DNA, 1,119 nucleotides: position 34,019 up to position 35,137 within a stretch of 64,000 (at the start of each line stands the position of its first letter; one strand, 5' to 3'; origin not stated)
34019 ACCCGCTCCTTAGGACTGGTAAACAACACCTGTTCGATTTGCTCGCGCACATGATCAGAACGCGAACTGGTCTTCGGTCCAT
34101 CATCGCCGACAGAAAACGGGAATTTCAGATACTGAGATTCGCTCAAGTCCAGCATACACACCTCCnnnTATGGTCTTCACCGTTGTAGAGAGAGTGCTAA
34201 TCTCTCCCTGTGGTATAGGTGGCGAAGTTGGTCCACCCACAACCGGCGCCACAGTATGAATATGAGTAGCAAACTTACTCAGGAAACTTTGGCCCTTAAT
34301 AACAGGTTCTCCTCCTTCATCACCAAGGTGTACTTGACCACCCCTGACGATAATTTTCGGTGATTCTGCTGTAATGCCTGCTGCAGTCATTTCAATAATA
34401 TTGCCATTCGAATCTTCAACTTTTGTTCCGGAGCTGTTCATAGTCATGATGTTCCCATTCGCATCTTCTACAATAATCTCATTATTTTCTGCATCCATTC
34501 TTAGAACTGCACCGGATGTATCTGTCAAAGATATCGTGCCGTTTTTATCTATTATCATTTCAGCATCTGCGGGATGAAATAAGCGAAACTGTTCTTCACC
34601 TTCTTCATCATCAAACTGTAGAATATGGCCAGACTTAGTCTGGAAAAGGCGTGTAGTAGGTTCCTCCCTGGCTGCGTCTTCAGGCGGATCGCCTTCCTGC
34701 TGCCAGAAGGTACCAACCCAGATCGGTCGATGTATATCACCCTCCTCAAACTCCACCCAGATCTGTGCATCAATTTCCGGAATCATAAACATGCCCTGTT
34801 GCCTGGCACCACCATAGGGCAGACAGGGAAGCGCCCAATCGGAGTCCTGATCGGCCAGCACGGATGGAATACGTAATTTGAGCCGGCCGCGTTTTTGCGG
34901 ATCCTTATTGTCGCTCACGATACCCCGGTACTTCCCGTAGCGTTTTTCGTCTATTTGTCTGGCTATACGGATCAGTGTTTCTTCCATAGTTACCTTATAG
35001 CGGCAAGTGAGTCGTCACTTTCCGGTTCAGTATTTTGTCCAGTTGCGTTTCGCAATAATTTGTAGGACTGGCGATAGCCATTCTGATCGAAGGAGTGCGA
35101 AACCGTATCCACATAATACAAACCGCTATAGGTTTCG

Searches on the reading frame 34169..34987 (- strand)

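Call 8: search_protein_families(library=pfam, proteins=[window:34169-34987:-], max_evalue=0.001)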
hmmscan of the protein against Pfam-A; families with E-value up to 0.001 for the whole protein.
window:34169-34987:- (273 aa): 1 family
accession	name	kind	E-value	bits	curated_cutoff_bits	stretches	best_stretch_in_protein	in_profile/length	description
PF04717.18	Phage_base_V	-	1.5e-24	86.6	23.8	1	20-95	1-75/75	Type VI secretion system/phage-baseplate injector OB domain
